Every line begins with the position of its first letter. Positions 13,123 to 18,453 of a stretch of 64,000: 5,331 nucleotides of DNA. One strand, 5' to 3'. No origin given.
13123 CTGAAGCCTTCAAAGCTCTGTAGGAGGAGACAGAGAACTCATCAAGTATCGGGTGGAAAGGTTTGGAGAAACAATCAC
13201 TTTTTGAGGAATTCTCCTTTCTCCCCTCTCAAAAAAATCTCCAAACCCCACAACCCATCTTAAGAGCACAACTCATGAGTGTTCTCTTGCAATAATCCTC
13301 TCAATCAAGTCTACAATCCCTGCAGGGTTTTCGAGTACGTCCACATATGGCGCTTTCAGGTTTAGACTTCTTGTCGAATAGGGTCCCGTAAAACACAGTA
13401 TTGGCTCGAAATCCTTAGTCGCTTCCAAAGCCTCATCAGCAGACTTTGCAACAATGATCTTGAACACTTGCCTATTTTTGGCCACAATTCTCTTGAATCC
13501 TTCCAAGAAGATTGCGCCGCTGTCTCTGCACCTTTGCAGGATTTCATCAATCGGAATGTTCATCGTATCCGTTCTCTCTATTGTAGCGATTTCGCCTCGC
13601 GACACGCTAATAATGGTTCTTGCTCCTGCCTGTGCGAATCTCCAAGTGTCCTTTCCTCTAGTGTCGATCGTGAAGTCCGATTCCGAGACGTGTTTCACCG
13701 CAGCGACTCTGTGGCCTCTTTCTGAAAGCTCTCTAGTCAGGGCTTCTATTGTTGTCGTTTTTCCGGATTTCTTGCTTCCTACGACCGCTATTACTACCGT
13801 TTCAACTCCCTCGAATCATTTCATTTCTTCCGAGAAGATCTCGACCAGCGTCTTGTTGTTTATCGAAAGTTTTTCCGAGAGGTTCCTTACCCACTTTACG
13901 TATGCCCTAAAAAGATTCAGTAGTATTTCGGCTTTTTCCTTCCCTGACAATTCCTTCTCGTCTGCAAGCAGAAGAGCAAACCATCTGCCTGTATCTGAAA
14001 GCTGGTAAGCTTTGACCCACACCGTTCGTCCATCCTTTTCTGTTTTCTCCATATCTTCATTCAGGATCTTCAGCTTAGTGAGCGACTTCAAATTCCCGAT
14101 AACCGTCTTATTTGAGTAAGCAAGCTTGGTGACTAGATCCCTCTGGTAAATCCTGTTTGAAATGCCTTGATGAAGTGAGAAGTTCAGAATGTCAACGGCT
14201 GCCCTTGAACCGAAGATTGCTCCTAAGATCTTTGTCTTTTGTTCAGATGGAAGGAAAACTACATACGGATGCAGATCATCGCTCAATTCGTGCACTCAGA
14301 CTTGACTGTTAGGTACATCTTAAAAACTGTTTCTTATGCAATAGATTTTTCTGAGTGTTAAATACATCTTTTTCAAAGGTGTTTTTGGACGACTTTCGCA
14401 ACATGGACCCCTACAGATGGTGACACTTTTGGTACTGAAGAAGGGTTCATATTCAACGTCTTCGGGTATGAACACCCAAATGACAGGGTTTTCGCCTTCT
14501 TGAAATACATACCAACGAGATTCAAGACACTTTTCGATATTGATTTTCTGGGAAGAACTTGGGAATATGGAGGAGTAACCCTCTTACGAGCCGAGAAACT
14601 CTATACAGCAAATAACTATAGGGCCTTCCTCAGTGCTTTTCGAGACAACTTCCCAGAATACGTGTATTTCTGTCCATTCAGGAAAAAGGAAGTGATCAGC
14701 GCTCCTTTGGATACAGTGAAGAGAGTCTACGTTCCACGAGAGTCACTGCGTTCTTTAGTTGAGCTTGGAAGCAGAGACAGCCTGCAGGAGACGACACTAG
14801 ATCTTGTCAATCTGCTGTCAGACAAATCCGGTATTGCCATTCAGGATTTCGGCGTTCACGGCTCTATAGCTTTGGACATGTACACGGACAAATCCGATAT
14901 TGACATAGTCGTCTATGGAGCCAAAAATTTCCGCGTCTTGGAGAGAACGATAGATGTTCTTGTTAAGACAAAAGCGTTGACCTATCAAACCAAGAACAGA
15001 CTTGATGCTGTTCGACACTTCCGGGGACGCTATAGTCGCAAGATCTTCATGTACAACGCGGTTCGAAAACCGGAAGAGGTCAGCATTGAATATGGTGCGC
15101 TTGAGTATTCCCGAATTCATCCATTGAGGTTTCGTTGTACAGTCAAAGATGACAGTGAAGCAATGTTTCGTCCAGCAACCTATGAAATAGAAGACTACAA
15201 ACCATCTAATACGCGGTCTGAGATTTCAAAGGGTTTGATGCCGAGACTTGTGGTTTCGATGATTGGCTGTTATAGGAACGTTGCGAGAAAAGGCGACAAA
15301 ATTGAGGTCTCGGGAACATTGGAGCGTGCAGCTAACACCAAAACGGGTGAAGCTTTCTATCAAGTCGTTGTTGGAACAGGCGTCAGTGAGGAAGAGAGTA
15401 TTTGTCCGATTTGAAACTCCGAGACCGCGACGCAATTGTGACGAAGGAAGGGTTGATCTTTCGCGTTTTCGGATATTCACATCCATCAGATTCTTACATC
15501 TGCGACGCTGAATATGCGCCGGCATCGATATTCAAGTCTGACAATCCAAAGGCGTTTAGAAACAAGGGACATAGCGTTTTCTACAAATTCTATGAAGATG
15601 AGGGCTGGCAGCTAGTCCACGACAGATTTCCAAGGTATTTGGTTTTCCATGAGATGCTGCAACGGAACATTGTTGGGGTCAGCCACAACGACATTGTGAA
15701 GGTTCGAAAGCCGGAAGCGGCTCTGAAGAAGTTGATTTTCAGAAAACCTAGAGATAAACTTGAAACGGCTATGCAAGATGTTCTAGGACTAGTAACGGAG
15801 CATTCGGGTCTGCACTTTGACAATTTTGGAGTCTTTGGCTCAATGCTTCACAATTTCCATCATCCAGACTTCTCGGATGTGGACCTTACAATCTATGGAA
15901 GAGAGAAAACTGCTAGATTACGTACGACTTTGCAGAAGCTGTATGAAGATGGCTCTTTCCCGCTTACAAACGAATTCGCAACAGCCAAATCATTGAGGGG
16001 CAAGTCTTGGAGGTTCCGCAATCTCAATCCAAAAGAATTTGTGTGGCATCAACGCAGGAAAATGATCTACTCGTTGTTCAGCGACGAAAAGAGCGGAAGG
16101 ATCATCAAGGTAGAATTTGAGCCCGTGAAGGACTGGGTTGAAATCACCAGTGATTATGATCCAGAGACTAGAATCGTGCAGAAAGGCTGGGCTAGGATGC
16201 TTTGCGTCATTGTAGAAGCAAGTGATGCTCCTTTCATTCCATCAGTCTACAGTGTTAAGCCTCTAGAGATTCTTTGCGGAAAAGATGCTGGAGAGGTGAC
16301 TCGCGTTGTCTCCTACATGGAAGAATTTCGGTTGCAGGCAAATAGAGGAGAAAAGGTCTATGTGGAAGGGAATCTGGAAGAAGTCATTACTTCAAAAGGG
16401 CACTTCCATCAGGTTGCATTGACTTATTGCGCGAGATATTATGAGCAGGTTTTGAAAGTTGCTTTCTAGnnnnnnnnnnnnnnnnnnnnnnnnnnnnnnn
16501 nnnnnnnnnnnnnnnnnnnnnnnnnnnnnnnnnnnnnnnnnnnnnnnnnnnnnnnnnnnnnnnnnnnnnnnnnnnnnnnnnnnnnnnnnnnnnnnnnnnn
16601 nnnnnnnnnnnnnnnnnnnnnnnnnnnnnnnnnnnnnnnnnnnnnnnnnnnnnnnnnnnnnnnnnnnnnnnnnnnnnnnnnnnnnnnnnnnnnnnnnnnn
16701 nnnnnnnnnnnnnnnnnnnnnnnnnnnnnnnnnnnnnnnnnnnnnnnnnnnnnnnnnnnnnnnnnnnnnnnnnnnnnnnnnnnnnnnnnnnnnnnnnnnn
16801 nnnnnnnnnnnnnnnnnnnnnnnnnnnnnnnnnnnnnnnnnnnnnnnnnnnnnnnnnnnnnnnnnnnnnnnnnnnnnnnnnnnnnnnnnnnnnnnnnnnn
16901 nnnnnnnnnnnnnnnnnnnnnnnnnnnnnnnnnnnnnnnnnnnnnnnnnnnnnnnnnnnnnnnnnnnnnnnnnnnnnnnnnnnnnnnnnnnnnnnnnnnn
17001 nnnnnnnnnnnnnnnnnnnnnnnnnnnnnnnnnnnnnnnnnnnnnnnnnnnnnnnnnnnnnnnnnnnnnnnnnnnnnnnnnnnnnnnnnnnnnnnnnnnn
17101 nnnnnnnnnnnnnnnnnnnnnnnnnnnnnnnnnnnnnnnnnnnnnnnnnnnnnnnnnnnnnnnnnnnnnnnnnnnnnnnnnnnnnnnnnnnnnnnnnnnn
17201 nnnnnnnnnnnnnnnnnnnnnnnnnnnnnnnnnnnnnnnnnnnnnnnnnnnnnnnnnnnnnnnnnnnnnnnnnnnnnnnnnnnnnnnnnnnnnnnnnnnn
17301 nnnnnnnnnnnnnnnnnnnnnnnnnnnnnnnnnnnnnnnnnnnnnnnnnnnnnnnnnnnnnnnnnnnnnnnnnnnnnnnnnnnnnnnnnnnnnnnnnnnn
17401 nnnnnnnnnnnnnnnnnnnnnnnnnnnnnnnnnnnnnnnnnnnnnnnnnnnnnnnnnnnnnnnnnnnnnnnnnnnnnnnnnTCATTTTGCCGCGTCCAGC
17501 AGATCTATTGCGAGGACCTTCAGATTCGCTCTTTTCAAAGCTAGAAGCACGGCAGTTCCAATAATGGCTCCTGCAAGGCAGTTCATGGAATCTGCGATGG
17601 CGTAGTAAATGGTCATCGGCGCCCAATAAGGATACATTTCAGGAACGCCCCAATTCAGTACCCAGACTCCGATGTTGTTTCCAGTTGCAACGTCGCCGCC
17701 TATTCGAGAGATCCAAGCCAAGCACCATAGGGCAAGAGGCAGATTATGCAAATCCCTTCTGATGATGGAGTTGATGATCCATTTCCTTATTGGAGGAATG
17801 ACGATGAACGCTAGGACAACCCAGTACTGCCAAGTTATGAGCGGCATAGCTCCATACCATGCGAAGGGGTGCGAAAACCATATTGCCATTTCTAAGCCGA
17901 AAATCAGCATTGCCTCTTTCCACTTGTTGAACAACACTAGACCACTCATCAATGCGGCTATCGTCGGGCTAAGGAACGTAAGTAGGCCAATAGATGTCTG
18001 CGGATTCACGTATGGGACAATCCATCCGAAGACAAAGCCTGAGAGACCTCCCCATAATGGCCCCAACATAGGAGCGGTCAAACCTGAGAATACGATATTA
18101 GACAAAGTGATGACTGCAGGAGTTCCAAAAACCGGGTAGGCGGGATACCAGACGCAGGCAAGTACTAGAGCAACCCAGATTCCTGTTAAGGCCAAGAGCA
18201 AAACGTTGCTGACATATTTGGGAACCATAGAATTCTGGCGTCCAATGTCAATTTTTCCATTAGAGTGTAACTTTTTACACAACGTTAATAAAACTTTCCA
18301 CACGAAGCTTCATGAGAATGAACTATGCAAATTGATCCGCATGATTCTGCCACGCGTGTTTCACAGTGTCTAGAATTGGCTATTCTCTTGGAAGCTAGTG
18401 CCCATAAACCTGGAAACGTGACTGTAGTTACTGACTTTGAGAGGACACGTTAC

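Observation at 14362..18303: Three tandem paralogs of an uncharacterised Pol-beta-NTase + OB-fold family, one coupled to a polytopic membrane protein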

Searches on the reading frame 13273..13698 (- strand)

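Call 3: search_protein_families(library=pfam, proteins=[window:13273-13698:-], max_evalue=0.1)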
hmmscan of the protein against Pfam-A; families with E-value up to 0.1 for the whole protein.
window:13273-13698:- (141 aa): 1 family
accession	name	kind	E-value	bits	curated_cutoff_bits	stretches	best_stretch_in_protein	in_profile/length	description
PF03205.20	MobB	-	4e-13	49.9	26.6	1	2-81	34-112/133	Molybdopterin guanine dinucleotide synthesis protein B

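Call 4: search_protein_families(library=ncbifam, proteins=[window:13273-13698:-], max_evalue=0.1)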
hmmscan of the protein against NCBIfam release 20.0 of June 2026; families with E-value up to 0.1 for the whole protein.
window:13273-13698:- (141 aa): 8 families
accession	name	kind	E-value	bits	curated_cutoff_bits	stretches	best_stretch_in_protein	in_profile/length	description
TIGR00176.1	mobB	equivalog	6.9e-14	52.2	76.2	1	2-85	34-110/155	molybdopterin-guanine dinucleotide biosynthesis protein B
NF011056.0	PRK14489.1-1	equivalog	7.8e-09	35.1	379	1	2-73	238-308/363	bifunctional molybdenum cofactor guanylyltransferase MobA/molybdopterin-guanine dinucleotide biosynthesis adaptor protein MobB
NF011060.0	PRK14491.1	equivalog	1.1e-06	27.4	532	1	2-73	46-119/598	bifunctional molybdopterin-guanine dinucleotide biosynthesis adaptor protein MobB/molybdopterin molybdotransferase MoeA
NF011062.0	PRK14494.1-1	equivalog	0.00014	21.5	323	1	5-89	36-113/231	putative molybdopterin-guanine dinucleotide biosynthesis protein MobB/FeS domain-containing protein protein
NF011059.0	PRK14490.1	equivalog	0.00033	19.9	354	1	8-88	50-122/374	bifunctional molybdenum cofactor guanylyltransferase MobA/molybdopterin-guanine dinucleotide biosynthesis adaptor protein MobB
NF008021.0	PRK10751.1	equivalog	0.00052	20.1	204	1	2-134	41-167/174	molybdopterin-guanine dinucleotide biosynthesis protein MobB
NF011064.0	PRK14494.1-3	equivalog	0.0019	17.6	418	1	11-133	42-154/244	putative molybdopterin-guanine dinucleotide biosynthesis protein MobB/FeS domain-containing protein protein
NF011057.0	PRK14489.1-2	subfamily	0.0025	17.2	541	1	5-86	239-322/363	bifunctional molybdenum cofactor guanylyltransferase MobA/molybdopterin-guanine dinucleotide biosynthesis adaptor protein MobB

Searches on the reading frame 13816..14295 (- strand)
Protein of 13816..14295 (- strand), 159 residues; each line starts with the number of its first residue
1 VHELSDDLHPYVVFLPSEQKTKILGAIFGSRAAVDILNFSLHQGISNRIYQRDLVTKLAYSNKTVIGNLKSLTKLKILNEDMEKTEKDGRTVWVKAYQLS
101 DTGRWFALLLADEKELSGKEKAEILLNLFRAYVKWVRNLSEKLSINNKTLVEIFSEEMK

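Call 3: search_protein_families(library=pfam, proteins=[window:13816-14295:-], max_evalue=0.1)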
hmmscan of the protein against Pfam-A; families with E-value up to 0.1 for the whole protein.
window:13816-14295:- (159 aa): 1 family
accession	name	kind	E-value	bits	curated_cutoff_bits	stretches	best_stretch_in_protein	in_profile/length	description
PF13463.12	HTH_27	-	0.086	13.6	22.2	0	52-96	22-64/68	Winged helix DNA-binding domain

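Call 4: search_protein_families(library=ncbifam, proteins=[window:13816-14295:-], max_evalue=0.1)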
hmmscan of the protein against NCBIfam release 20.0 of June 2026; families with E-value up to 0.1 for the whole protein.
window:13816-14295:- (159 aa): 3 families
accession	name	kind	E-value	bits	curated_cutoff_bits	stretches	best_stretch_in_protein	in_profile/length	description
NF040939.2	trans_reg_lrs14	equivalog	0.02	14.9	90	1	47-99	35-85/103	Lrs14 family HTH-type transcriptional regulator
NF007135.0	PRK09581.1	equivalog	0.04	12.7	474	1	62-143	109-192/457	PleD family two-component system response regulator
TIGR02710.1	TIGR02710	equivalog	0.061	12.2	83.9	1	52-136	99-183/384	TIGR02710 family CRISPR-associated CARF protein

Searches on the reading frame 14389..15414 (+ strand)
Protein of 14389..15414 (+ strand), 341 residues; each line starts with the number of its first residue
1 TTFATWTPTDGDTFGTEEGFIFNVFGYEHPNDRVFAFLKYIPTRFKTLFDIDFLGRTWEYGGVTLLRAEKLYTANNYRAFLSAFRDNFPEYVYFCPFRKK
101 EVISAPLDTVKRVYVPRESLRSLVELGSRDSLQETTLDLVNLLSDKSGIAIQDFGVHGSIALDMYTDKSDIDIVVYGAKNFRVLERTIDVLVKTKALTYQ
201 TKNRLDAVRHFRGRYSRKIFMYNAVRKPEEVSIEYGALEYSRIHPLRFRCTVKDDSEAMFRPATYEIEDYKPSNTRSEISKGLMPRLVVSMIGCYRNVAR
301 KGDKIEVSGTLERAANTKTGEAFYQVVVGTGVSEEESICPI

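Call 3: search_protein_families(library=pfam, proteins=[window:14500-15414:+], max_evalue=0.1)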
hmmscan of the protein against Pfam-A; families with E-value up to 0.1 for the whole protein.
window:14500-15414:+ (304 aa): 3 families
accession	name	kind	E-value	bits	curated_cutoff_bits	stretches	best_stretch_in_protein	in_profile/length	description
PF01909.29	NTP_transf_2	-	4.1e-05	24.3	21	1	106-149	8-50/93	Nucleotidyltransferase domain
PF18765.7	Polbeta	-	0.00023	21.7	26.9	1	116-171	15-67/93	Polymerase beta, Nucleotidyltransferase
PF14091.12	DUF4269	-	0.037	14.8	28.9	1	119-155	19-54/151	Domain of unknown function (DUF4269)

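Call 4: search_protein_families(library=ncbifam, proteins=[window:14500-15414:+], max_evalue=0.1)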
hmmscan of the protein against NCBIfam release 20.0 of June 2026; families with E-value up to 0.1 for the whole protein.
window:14500-15414:+ (304 aa): 0 families

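Call 11: find_homologous_proteins(query=window:14500-15414:+)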
Query window:14500-15414:+ (304 aa): 1808 proteins with E <= 0.001 among 2962 candidates; the best 120 are listed.
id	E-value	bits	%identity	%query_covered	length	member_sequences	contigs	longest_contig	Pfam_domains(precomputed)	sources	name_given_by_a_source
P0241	1.5e-197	673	99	100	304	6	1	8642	-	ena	-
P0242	4.9e-134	464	66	100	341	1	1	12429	PF01909.30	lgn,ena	-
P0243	6.0e-134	464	66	100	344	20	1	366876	-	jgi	-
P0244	1.1e-132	460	66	100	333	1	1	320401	PF01909.30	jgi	jgi:predicted nucleotidyltransferase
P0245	3.8e-132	458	66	100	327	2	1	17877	PF01909.30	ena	-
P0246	9.7e-132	457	66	100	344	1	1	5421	PF01909.30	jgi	jgi:hypothetical protein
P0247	1.5e-131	456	66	100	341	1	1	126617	-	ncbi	ncbi:MAG: nucleotidyltransferase domain-containing protein [Candidatus Bathyarchaeia archaeon]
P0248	3.8e-131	455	66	100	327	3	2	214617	-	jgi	-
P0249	6.1e-131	454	65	100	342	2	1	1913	-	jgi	-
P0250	6.8e-131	454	66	100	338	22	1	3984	PF01909.30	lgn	-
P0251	1.3e-130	453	64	100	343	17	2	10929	PF18765.8,PF01909.30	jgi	-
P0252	2.0e-130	452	66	100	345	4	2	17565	PF01909.30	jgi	-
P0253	2.4e-130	452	65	100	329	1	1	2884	PF18765.8,PF01909.30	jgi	jgi:predicted nucleotidyltransferase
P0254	3.3e-130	452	66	100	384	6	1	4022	PF01909.30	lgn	-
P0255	1.0e-129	450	65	100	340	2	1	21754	-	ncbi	-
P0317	3.0e-123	429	62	100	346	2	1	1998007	-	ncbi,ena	-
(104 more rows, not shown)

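Call 23: search_protein_families(library=pfam, proteins=[P0317], max_evalue=10)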
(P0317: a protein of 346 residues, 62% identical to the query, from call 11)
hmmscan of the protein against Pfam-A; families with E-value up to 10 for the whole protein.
P0317 (346 aa): 4 families
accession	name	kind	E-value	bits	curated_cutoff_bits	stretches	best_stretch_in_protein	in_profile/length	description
PF01909.29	NTP_transf_2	-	0.00021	22.1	21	1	156-195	14-47/93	Nucleotidyltransferase domain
PF18765.7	Polbeta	-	0.0033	18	26.9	1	161-188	18-47/93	Polymerase beta, Nucleotidyltransferase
PF01824.24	MatK_N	-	0.058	13.5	31.4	1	25-97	209-276/331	MatK/TrnK N-terminal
PF14091.12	DUF4269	-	0.21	12.3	28.9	1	161-208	19-64/151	Domain of unknown function (DUF4269)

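Call 96: search_protein_families(library=padloc, proteins=[window:14389-15414:+], max_evalue=0.01)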
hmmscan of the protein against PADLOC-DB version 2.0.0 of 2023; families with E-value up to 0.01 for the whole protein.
window:14389-15414:+ (341 aa): 2 families
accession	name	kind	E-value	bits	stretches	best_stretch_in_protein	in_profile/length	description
PDLC04906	PDC-S09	-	0.00069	17.9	1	150-179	23-52/98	-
PDLC04904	PDC-S09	-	0.0068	14.6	0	151-179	25-53/104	-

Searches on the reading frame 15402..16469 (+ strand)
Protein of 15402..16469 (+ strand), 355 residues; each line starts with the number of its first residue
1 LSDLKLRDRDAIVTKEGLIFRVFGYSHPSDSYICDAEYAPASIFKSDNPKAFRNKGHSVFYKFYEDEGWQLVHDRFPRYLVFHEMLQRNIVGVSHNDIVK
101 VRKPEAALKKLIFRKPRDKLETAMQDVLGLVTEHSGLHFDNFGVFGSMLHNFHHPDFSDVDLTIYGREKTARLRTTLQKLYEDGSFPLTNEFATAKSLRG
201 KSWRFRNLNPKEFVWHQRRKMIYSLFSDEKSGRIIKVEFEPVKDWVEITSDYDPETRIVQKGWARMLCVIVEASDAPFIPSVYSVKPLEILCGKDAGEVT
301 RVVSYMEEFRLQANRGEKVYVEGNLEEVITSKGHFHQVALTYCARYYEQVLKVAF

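Call 3: search_protein_families(library=pfam, proteins=[window:15402-16469:+], max_evalue=0.1)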
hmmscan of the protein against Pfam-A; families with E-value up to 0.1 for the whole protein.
window:15402-16469:+ (355 aa): 2 families
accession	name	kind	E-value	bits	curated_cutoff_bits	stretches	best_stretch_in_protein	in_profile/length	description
PF01909.29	NTP_transf_2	-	0.00028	21.7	21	1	143-181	18-47/93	Nucleotidyltransferase domain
PF18765.7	Polbeta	-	0.012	16.2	26.9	1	144-176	18-50/93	Polymerase beta, Nucleotidyltransferase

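Call 4: search_protein_families(library=ncbifam, proteins=[window:15402-16469:+], max_evalue=0.1)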
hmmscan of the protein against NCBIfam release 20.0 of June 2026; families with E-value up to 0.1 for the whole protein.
window:15402-16469:+ (355 aa): 0 families

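Call 10: find_homologous_proteins(query=window:15402-16469:+)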
Query window:15402-16469:+ (355 aa): 2071 proteins with E <= 0.001 among 3256 candidates; the best 120 are listed.
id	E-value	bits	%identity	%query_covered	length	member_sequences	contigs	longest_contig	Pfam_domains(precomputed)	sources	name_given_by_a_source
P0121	1.5e-237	805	98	100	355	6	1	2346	-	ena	-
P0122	3.2e-161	554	66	99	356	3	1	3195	PF01909.30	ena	-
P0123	9.5e-161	553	67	99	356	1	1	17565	PF01909.30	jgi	-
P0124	1.2e-159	549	66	100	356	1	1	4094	PF01909.30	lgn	-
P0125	3.4e-159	547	66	99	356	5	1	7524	PF01909.30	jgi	-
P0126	6.3e-159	547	66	99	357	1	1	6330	PF01909.30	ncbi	-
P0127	2.3e-158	545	66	99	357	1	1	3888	PF01909.30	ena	-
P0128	4.8e-158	544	67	99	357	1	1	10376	PF01909.30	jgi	jgi:predicted nucleotidyltransferase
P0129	2.2e-157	542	66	99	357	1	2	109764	PF01909.30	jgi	jgi:hypothetical protein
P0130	2.7e-157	541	64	99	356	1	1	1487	PF01909.30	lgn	-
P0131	3.3e-157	541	65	99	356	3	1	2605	PF01909.30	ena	-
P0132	7.6e-157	540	64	100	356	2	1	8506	PF01909.30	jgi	jgi:predicted nucleotidyltransferase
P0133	7.9e-157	540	65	100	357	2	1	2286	-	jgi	jgi:predicted nucleotidyltransferase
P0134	1.2e-156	539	65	100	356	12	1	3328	PF01909.30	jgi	-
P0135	1.3e-156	539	66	99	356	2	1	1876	PF01909.30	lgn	-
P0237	1.3e-149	516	63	99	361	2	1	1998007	PF01909.30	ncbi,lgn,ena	-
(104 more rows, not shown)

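Call 23: search_protein_families(library=pfam, proteins=[P0237], max_evalue=10)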
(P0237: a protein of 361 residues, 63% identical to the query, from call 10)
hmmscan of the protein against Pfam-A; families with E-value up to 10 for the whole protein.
P0237 (361 aa): 3 families
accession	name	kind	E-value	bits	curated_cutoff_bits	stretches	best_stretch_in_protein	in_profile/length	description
PF01909.29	NTP_transf_2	-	3.5e-06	27.7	21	1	131-188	11-56/93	Nucleotidyltransferase domain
PF18765.7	Polbeta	-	0.008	16.8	26.9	1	141-175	18-53/93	Polymerase beta, Nucleotidyltransferase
PF14627.12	DUF4453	-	0.23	12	26.1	1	230-269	64-102/109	Domain of unknown function (DUF4453)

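Call 96: search_protein_families(library=padloc, proteins=[window:15402-16469:+], max_evalue=0.01)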
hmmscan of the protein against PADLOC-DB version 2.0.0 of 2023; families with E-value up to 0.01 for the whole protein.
window:15402-16469:+ (355 aa): 0 families

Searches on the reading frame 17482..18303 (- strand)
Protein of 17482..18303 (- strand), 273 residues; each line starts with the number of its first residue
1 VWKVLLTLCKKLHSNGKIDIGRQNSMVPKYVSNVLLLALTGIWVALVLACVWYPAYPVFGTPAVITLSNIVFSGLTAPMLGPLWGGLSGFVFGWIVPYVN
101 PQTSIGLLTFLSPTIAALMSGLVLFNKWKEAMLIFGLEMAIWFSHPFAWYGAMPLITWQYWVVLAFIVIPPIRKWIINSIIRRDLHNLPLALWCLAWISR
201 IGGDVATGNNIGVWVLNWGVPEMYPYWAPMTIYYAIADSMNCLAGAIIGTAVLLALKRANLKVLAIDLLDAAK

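Call 3: search_protein_families(library=pfam, proteins=[window:17482-18303:-], max_evalue=0.1)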
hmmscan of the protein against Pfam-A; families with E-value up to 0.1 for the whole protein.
window:17482-18303:- (273 aa): 0 families

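Call 4: search_protein_families(library=ncbifam, proteins=[window:17482-18303:-], max_evalue=0.1)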
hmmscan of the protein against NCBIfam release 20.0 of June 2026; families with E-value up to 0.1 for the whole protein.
window:17482-18303:- (273 aa): 1 family
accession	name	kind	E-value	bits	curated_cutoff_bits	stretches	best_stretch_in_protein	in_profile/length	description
TIGR04518.1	ECF_S_folT_fam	subfamily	0.044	13.5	60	1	33-142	3-109/163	folate family ECF transporter S component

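Call 23: search_protein_families(library=pfam, proteins=[window:17482-18303:-], max_evalue=10)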
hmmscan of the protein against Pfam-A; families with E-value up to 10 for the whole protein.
window:17482-18303:- (273 aa): 1 family
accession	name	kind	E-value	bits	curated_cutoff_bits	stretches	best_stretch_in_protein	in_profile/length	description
PF07155.17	ECF-ribofla_trS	-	0.84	10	26.7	1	34-143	4-114/172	ECF-type riboflavin transporter, S component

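Call 77: search_solved_structures(query=A4, max_evalue=10)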
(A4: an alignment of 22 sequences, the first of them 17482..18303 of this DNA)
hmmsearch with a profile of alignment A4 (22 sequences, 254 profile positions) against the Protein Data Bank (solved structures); distinct sequences matched with E-value up to 10: 10.
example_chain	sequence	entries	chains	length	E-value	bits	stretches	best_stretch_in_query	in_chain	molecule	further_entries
4z7f_A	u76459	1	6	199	1.7e-05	27.4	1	9-153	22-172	Folate ECF transporter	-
5d0y_A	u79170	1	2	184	8.9e-05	25.1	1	12-144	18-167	Conserved hypothetical membrane protein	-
4hzu_S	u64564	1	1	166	0.032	16.8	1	20-116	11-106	Predicted membrane protein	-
5d3m_C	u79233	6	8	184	0.038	16.5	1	23-129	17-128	S-component for folate | Conserved hypothetical membrane protein | Folate family ECF transporter S component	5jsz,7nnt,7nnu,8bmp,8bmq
5kbw_A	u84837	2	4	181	0.065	15.7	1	14-136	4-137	Riboflavin transporter RibU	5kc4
5kc0_A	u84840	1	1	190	0.12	14.9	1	14-136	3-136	Riboflavin transporter RibU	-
1z10_A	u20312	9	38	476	2.1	10.8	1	82-133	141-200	cytochrome P450, family 2, subfamily A, polypeptide 6 | Cytochrome P450 2A6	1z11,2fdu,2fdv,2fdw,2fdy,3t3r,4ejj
2pg5_A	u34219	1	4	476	2.1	10.8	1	82-133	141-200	Cytochrome P450 2A6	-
2pg7_A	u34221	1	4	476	2.1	10.8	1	82-133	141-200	Cytochrome P450 2A6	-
2pg6_A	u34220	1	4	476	2.1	10.8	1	82-133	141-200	Cytochrome P450 2A6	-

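Call 78: search_protein_families(library=pfam, alignment_id=A4, max_evalue=0.1)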
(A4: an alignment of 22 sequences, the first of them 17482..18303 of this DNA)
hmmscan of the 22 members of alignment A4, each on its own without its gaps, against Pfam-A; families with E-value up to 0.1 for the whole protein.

A. member 1, window:17482-18303:- (273 aa): 0 families

B. families by the number of members that match (of 22 scanned): 5 families
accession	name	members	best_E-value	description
PF07155.17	ECF-ribofla_trS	13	6.9e-31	ECF-type riboflavin transporter, S component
PF12822.12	ECF_trnsprt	9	1.8e-09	ECF transporter, substrate-specific component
PF07694.17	5TM-5TMR_LYT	1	4.7e-05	5TMR of 5TMR-LYT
PF07779.18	Cas1_AcylT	1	0.054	10 TM Acyl Transferase domain found in Cas1p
PF01618.21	MotA_ExbB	1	0.056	MotA/TolQ/ExbB proton channel family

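Call 96: search_protein_families(library=padloc, proteins=[window:17482-18303:-], max_evalue=0.01)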
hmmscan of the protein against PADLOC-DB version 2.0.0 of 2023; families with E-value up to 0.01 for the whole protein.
window:17482-18303:- (273 aa): 0 families
